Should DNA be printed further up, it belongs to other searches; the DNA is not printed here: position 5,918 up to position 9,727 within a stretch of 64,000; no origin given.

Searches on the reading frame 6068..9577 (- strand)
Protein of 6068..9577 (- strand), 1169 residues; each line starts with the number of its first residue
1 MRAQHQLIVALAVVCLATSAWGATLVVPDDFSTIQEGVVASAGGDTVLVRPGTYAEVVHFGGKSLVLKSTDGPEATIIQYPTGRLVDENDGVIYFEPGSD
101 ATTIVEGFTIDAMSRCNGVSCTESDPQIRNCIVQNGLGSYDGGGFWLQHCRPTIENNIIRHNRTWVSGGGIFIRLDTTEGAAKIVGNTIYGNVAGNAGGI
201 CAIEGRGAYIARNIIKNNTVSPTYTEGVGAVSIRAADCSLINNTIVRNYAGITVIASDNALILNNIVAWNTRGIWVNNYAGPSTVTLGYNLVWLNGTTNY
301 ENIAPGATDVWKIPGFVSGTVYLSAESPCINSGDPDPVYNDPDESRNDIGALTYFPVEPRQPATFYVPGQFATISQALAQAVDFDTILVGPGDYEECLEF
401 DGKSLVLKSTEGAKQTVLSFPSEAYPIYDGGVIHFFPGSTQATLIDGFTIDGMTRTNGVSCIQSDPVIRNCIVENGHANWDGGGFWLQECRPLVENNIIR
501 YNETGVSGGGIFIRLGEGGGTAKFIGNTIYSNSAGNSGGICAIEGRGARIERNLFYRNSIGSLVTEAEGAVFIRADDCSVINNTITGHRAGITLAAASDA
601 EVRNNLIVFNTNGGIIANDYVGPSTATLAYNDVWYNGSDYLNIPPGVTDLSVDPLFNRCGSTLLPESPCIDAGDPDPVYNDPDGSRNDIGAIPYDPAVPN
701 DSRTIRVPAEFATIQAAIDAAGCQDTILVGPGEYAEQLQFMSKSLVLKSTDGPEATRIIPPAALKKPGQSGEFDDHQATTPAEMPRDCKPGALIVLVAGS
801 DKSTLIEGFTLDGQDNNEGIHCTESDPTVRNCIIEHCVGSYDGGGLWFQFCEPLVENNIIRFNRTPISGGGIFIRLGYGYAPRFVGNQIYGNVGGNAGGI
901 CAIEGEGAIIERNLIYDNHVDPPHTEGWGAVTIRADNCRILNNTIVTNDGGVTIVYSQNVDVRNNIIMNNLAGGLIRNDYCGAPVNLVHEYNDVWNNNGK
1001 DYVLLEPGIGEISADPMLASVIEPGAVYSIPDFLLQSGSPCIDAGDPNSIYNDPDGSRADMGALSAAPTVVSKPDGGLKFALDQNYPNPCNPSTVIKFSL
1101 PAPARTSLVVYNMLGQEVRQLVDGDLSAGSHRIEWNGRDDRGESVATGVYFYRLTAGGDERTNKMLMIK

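Call 40: search_protein_families(library=pfam, proteins=[window:6068-9577:-], max_evalue=0.001)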
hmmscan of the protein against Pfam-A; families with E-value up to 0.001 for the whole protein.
window:6068-9577:- (1169 aa): 6 families
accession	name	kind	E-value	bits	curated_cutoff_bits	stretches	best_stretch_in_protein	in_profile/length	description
PF13229.12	Beta_helix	-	1.9e-35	122.3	25.9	5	819-977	2-145/158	Right handed beta helix region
PF05048.19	NosD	-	1.4e-21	77.3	23.6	2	115-315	15-190/212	Periplasmic copper-binding protein (NosD)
PF07602.17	DUF1565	-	3.5e-12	46.6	20.3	1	371-587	15-226/257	Protein of unknown function (DUF1565)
PF13860.13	FlgD_ig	-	1e-10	41.9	27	1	1096-1157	14-76/79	FlgD Ig-like domain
PF13585.12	CHU_C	-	0.0001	22.8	27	1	1105-1162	28-79/86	CHU_C Type IX secretion signal domain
PF18962.6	Por_Secre_tail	-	0.00023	21.8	27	0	1086-1165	2-73/75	Secretion system C-terminal sorting domain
